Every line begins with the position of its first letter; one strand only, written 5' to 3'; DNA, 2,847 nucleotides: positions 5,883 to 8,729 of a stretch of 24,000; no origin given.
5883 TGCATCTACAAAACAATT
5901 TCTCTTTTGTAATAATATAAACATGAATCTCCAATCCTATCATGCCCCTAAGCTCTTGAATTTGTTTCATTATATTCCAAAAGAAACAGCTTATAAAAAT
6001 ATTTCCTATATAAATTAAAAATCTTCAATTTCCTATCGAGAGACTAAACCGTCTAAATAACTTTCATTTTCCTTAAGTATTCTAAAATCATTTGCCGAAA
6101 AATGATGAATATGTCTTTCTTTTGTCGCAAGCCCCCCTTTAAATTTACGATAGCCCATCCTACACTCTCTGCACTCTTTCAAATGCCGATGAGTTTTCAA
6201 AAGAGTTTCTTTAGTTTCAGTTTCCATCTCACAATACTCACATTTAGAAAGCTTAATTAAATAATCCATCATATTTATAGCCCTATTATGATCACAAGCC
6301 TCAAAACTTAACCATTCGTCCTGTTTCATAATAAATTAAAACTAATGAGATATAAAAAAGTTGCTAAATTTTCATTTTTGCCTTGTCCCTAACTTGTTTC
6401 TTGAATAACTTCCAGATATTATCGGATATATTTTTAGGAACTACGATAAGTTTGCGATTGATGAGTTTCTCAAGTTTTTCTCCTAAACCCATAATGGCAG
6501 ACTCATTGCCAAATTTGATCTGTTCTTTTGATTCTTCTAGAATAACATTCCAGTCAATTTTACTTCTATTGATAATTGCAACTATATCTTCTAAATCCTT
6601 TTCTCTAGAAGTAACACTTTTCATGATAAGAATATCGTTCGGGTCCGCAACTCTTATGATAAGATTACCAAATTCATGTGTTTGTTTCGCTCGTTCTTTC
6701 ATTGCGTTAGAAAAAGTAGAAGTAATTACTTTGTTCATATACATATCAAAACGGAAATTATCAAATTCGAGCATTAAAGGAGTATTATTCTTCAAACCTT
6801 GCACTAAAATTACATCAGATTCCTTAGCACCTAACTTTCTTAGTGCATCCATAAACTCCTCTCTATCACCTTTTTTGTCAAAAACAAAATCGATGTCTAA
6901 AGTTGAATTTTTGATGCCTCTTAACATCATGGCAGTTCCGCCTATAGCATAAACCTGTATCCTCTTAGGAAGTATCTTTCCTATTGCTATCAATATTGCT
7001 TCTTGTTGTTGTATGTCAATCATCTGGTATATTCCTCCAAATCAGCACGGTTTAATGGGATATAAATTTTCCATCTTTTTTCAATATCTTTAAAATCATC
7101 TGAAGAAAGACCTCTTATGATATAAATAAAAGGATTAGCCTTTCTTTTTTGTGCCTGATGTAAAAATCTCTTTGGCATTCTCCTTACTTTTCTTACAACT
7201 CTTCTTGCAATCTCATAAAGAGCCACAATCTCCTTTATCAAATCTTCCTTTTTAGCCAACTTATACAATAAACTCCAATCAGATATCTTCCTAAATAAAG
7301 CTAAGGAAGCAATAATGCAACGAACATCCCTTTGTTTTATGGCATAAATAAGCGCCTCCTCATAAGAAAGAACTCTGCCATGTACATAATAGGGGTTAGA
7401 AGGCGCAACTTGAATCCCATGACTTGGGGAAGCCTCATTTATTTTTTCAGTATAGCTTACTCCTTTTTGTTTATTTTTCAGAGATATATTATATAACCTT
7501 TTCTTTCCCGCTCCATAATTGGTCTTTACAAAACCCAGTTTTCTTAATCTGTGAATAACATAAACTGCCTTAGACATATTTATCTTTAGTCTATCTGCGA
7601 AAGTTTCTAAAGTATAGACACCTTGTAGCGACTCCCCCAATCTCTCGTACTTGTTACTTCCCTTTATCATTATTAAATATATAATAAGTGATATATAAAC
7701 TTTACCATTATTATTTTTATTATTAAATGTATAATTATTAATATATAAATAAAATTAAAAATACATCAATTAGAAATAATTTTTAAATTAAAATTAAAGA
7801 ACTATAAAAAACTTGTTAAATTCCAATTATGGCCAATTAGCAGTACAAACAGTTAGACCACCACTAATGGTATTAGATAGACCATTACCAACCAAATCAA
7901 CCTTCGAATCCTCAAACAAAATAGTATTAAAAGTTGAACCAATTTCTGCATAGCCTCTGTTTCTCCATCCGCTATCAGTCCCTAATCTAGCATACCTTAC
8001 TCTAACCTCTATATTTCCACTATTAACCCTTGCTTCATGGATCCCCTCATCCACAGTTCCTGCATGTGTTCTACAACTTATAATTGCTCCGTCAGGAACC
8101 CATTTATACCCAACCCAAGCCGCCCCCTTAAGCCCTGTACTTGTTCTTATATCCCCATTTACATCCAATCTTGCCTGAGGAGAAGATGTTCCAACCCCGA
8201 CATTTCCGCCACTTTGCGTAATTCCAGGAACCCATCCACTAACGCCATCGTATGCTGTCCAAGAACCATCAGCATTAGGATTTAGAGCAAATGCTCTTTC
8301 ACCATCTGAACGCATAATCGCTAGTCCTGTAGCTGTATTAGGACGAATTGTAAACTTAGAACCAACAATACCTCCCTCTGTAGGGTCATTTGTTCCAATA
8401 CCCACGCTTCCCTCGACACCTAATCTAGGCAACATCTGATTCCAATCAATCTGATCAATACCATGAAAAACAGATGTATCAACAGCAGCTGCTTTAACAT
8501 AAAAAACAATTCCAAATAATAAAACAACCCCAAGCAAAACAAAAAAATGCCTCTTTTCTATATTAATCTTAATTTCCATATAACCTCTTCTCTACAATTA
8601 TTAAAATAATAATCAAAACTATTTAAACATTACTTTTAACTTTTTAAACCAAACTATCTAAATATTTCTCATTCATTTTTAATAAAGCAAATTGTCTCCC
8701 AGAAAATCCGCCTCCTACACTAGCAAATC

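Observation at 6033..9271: Three diverged paralogs of a ~90-100-aa protein with an invariant C-x36-H-x3-C-x2-C signature and a conserved extreme C-terminal tail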

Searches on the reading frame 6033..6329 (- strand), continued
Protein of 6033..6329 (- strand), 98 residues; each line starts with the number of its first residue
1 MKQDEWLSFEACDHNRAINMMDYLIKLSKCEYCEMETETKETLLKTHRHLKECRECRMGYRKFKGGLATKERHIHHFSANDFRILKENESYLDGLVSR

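Call 77: find_encoding_contigs(protein=P0025, flank=10000, max_places=1)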
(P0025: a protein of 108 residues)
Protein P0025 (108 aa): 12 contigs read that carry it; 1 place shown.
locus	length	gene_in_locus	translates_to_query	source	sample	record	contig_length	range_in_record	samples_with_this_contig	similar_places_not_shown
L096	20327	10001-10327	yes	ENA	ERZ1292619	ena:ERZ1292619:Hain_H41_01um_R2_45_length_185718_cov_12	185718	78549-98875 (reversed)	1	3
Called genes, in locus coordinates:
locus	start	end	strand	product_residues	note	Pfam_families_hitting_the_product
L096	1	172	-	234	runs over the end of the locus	-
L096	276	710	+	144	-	-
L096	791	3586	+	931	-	PF00133:tRNA-synt_1, PF09334:tRNA-synt_1g (faint), PF08264:Anticodon_1, PF19302:DUF5915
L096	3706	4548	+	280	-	PF01978:TrmB, PF11495:TrmB_EBD_N (weak)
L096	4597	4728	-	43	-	-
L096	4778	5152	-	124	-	-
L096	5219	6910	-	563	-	PF03485:Arg_tRNA_synt_N, PF00750:tRNA-synt_1d, PF05746:DALR_1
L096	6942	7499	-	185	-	PF00406:ADK, PF13671:AAA_33 (weak), PF13207:AAA_17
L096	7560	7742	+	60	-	-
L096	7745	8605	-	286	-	-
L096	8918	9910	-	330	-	PF13793:Pribosyltran_N, PF00156:Pribosyltran, PF14572:Pribosyl_synth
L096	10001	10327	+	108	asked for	-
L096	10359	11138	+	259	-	PF00565:SNase, PF00932:LTD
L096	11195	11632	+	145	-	-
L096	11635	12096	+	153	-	-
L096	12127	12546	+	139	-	-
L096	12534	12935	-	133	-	-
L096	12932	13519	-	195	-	PF01909:NTP_transf_2 (weak), PF18765:Polbeta (weak)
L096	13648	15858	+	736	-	PF09721:Exosortase_EpsH, PF01943:Polysacc_synt, PF13440:Polysacc_synt_3, PF01554:MatE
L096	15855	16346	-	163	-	PF05168:HEPN (faint)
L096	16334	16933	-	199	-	PF01909:NTP_transf_2, PF18765:Polbeta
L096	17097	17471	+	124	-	-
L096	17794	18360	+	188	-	-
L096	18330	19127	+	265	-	PF08843:AbiEii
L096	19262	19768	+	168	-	-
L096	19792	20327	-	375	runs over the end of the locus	PF04230:PS_pyruv_trans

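Call 78: find_encoding_contigs(protein=P0020, flank=10000, max_places=1)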
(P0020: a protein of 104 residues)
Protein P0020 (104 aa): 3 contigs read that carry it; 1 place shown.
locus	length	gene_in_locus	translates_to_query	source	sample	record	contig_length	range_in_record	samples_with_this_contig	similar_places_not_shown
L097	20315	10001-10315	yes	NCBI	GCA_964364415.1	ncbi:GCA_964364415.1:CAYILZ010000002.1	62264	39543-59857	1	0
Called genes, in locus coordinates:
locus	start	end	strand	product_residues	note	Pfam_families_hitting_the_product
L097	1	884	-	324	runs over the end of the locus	PF13404:HTH_AsnC-type, PF13412:HTH_24, PF13404:HTH_AsnC-type (weak)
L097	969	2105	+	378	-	-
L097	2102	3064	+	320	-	PF00303:Thymidylat_synt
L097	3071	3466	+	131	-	-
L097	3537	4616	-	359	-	PF00091:Tubulin, PF12327:FtsZ_C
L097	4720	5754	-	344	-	PF01368:DHH, PF02272:DHHA1 (weak)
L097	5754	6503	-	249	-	-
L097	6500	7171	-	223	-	PF13483:Lactamase_B_3, PF12706:Lactamase_B_2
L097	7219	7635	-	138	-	PF01850:PIN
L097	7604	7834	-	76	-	PF04014:MazE_antitoxin (weak)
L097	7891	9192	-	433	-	PF01425:Amidase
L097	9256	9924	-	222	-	PF01351:RNase_HII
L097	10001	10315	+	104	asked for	-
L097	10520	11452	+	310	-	-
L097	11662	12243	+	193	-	PF01066:CDP-OH_P_transf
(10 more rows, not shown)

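Call 79: find_encoding_contigs(protein=P0019, flank=10000, max_places=1)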
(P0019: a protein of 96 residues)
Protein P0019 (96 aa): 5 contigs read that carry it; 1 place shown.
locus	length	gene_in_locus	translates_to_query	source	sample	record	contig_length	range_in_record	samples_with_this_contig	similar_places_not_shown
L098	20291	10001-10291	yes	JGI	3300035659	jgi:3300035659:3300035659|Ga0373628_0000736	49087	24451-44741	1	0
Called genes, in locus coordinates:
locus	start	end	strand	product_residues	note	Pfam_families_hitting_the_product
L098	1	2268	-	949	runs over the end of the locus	PF00270:DEAD, PF04851:ResIII, PF00271:Helicase_C, PF19306:WHD_Lhr, PF08494:DEAD_assoc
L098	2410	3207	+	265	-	-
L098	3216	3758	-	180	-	PF01381:HTH_3, PF12844:HTH_19, PF13443:HTH_26, PF13560:HTH_31, PF00571:CBS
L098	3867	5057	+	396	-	PF00438:S-AdoMet_synt_N, PF02772:S-AdoMet_synt_M, PF02773:S-AdoMet_synt_C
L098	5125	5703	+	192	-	PF07690:MFS_1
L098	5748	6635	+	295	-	PF00557:Peptidase_M24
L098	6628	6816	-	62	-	-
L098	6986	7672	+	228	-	PF13481:AAA_25, PF00154:RecA_N, PF08423:Rad51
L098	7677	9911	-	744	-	PF01751:Toprim, PF01131:Topoisom_bac, PF01396:Zn_ribbon_Top1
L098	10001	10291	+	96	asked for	-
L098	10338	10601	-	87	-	-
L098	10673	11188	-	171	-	PF21805:Imm5_like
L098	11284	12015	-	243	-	PF08241:Methyltransf_11, PF08242:Methyltransf_12 (weak), PF13649:Methyltransf_25, PF13847:Methyltransf_31 (weak)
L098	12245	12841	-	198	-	-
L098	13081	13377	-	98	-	-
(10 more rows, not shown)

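Call 80: find_encoding_contigs(protein=P0068, flank=10000, max_places=1)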
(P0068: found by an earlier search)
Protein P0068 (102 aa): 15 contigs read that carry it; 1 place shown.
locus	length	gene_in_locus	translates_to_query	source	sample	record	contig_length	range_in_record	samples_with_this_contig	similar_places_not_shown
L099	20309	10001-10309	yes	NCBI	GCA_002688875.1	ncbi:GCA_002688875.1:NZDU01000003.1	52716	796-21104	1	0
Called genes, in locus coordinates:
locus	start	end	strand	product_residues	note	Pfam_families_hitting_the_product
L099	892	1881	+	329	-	-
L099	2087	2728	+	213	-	PF00687:Ribosomal_L1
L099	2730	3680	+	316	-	PF00466:Ribosomal_L10, PF17777:RL10P_insert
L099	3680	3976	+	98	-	PF00428:Ribosomal_60s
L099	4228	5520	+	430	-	PF01136:Peptidase_U32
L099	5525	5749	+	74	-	PF13459:Fer4_15, PF13370:Fer4_13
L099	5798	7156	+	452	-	PF01979:Amidohydro_1, PF07969:Amidohydro_3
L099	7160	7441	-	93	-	-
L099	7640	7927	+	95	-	PF18810:PBECR2 (weak), PF18812:PBECR3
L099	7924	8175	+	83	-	-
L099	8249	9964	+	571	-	-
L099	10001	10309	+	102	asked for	-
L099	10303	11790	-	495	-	-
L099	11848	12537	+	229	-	PF18306:LDcluster4, PF03641:Lysine_decarbox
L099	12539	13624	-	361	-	PF01594:AI-2E_transport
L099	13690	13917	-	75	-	-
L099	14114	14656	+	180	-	-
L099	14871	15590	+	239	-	-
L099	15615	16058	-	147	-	-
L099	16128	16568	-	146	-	-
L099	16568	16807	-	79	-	PF18929:DUF5678 (weak)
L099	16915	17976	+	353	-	PF00297:Ribosomal_L3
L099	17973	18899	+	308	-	PF00573:Ribosomal_L4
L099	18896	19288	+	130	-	-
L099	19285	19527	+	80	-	PF00276:Ribosomal_L23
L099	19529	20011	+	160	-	-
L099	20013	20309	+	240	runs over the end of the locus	PF03947:Ribosomal_L2_C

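Call 85: fold_search(model_id=the predicted structure, library=viral)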
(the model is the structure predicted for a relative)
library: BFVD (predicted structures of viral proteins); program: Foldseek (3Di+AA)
matches with E <= 10: 61; with E <= 0.001: 0
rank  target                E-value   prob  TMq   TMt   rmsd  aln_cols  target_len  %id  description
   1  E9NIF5                1.2e+00  0.11  0.24  0.17  11.0        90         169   14  Uncharacterized protein [Enterobacter phage EcP1]
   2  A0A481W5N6            2.7e+00  0.10  0.27  0.26   8.3        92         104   10  Uncharacterized protein [Fusobacterium phage Fnu1]
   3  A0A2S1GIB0            2.7e+00  0.09  0.26  0.26   9.6        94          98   15  C protein (Fragment) [Human respirovirus 3]
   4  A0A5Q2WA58            3.0e+00  0.08  0.28  0.21  13.2       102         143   19  (no name in the UniProt tables at hand)
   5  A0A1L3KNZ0            3.3e+00  0.14  0.37  0.12  10.5        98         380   13  (no name in the UniProt tables at hand)
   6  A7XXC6                3.7e+00  0.13  0.35  0.15   8.6        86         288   12  Uncharacterized protein [Thermus virus P23-45]
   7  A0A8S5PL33            3.7e+00  0.09  0.27  0.23   9.1        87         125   10  Uncharacterized protein [Siphoviridae sp. ctOSJ35]
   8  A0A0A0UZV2            3.7e+00  0.08  0.30  0.28   9.5       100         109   10  Phage protein [uncultured virus]
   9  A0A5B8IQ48            3.9e+00  0.06  0.24  0.09  15.5        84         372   11  Uncharacterized protein [Mimiviridae sp. ChoanoV1]
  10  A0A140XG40            4.1e+00  0.12  0.35  0.39   9.5        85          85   15  Uncharacterized protein [Salmonella phage BP63]
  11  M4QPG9                4.3e+00  0.12  0.35  0.40   5.5        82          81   16  Uncharacterized protein [Loktanella phage pCB2051-A]
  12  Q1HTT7                4.3e+00  0.08  0.30  0.31  10.1       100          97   14  A7L [Squirrelpox virus]
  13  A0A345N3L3            5.7e+00  0.05  0.28  0.21  14.8       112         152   16  (no name in the UniProt tables at hand)
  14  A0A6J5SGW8            5.7e+00  0.05  0.25  0.11  11.6        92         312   11  DUF8033 domain-containing protein [uncultured Caudovirales phage]
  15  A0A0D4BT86            6.0e+00  0.06  0.29  0.25  12.3        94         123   12  Nucleocapsid protein (Fragment) [Rhabdoviridae environmental sample]
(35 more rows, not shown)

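Call 91: search_protein_families(library=padloc, proteins=[window:6033-6329:-], max_evalue=0.1)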
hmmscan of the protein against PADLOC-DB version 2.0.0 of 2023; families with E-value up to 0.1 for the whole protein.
window:6033-6329:- (98 aa): 0 families

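Call 92: search_protein_families(library=phrogs, proteins=[window:6033-6329:-], max_evalue=0.1)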
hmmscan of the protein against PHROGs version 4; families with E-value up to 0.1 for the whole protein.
window:6033-6329:- (98 aa): 0 families

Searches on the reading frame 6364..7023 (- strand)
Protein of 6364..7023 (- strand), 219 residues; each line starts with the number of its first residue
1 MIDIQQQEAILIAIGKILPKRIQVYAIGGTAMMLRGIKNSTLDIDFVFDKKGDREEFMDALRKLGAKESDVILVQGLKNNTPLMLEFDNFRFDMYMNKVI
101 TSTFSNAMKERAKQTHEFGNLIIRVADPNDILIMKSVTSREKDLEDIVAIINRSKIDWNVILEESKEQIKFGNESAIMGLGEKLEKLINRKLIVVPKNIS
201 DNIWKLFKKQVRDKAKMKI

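Call 3: search_protein_families(library=pfam, proteins=[window:6364-7023:-], max_evalue=1)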
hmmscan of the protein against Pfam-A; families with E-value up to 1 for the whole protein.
window:6364-7023:- (219 aa): 6 families
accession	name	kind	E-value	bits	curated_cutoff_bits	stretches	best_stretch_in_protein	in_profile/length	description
PF19502.5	DUF6036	-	6.6e-10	39.5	23.6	1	22-163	20-131/164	Nucleotidyltransferase of unknown function (DUF6036)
PF08843.17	AbiEii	-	0.0011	19.4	22.5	1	28-157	19-174/238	Nucleotidyl transferase AbiEii toxin, Type IV TA system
PF15627.12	CEP76-C2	-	0.04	13.9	27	1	109-174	71-130/157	CEP76 C2 domain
PF13643.11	DUF4145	-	0.054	14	23.1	1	172-214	10-53/88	Domain of unknown function (DUF4145)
PF02602.20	HEM4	-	0.07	12.7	27.5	1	19-93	69-141/231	Uroporphyrinogen-III synthase HemD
PF21067.2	Rota_NS35_N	-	0.084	13.2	27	1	96-134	89-127/143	Rotavirus non-structural protein 35, N-terminal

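Call 53: search_protein_families(library=ncbifam, proteins=[window:6364-7023:-], max_evalue=1)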
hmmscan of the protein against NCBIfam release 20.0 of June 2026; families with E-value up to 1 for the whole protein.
window:6364-7023:- (219 aa): 1 family
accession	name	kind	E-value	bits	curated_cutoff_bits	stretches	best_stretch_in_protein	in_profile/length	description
TIGR03595.1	Obg_CgtA_exten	equivalog_domain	0.015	15.1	37.65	0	54-76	42-64/70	Obg family GTPase CgtA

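Call 91: search_protein_families(library=padloc, proteins=[window:6364-7023:-], max_evalue=0.1)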
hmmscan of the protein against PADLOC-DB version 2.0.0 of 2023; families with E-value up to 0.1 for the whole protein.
window:6364-7023:- (219 aa): 3 families
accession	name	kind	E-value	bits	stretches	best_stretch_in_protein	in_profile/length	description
PDLC02291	AbiEii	-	2.1e-05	22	1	28-70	60-100/310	AbiEii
PDLC02314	AbiEii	-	0.0083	13.5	0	28-68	57-96/290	AbiEii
PDLC02295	AbiEii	-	0.021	12.2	1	11-66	29-81/261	AbiEii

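Call 92: search_protein_families(library=phrogs, proteins=[window:6364-7023:-], max_evalue=0.1)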
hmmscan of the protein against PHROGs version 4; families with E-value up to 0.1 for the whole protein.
window:6364-7023:- (219 aa): 1 family
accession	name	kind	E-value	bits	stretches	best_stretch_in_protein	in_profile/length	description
phrog_12854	-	unknown function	3.5e-05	24.5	1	24-152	24-129/137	-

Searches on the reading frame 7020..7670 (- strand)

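Call 3: search_protein_families(library=pfam, proteins=[window:7020-7670:-], max_evalue=1)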
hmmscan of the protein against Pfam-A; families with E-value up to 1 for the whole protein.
window:7020-7670:- (216 aa): 6 families
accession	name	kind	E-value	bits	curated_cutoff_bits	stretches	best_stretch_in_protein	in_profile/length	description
PF16442.10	DUF5039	-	0.023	14.9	25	1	102-164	135-198/203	Domain of unknown function (DUF5039)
PF02082.26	Rrf2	-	0.033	14.8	30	1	17-56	22-62/132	Iron-dependent Transcriptional regulator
PF03297.21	Ribosomal_S25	-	0.05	14.3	28.8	1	20-52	58-90/101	S25 ribosomal protein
PF20710.2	DUF6824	-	0.068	14.1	27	1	153-176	40-63/84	Domain of unknown function (DUF6824)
PF13463.12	HTH_27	-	0.077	13.7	22.2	1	23-57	23-57/68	Winged helix DNA-binding domain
PF01978.25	TrmB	-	0.095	13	25.6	1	17-61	21-63/68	Sugar-specific transcriptional regulator TrmB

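Call 53: search_protein_families(library=ncbifam, proteins=[window:7020-7670:-], max_evalue=1)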
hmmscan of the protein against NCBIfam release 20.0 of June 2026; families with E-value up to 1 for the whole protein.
window:7020-7670:- (216 aa): 2 families
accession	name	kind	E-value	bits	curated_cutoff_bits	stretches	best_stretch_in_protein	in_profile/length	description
NF053660.1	ORF80_fam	equivalog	0.019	14.8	95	1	16-67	14-68/70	ORF80 family leucine zipper DNA-binding protein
TIGR00738.1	rrf2_super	superfamily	0.076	12.9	73.3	1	17-55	24-62/132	Rrf2 family transcriptional regulator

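Call 91: search_protein_families(library=padloc, proteins=[window:7020-7670:-], max_evalue=0.1)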
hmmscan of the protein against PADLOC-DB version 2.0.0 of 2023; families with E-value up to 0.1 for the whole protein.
window:7020-7670:- (216 aa): 1 family
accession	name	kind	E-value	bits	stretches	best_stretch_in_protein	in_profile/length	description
PDLC01438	Csa3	-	0.0059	14.7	1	4-79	147-215/305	"CAS-I,CAS-II,CAS-III,CAS-IV,CAS-V,CAS-VI; associated_signaling"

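Call 92: search_protein_families(library=phrogs, proteins=[window:7020-7670:-], max_evalue=0.1)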
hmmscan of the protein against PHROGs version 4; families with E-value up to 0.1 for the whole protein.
window:7020-7670:- (216 aa): 1 family
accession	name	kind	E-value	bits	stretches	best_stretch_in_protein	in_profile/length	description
phrog_6224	-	unknown function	0.057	14.6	0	129-157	9-37/76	-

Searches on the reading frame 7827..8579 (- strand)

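Call 3: search_protein_families(library=pfam, proteins=[window:7827-8579:-], max_evalue=1)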
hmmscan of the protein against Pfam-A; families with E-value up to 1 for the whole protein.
window:7827-8579:- (250 aa): 1 family
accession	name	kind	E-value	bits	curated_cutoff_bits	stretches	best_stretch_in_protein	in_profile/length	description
PF00189.25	Ribosomal_S3_C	-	0.22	12.5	34.1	1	144-195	32-82/83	Ribosomal protein S3, C-terminal domain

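Call 53: search_protein_families(library=ncbifam, proteins=[window:7827-8579:-], max_evalue=1)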
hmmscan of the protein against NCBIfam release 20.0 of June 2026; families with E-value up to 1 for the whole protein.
window:7827-8579:- (250 aa): 0 families

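Call 91: search_protein_families(library=padloc, proteins=[window:7827-8579:-], max_evalue=0.1)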
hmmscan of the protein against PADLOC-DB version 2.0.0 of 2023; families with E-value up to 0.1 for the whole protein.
window:7827-8579:- (250 aa): 0 families

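Call 92: search_protein_families(library=phrogs, proteins=[window:7827-8579:-], max_evalue=0.1)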
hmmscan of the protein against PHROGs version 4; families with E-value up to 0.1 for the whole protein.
window:7827-8579:- (250 aa): 4 families
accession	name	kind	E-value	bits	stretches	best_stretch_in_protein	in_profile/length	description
phrog_9942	-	tail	0.00016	20.8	1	123-176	184-228/1178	tail fiber protein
phrog_3269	-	tail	0.0016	18.1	1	124-148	25-49/689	tail protein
phrog_18345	-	tail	0.0058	16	0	120-143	438-460/956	tail fiber protein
phrog_28668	-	unknown function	0.0073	17.3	1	111-152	16-56/153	-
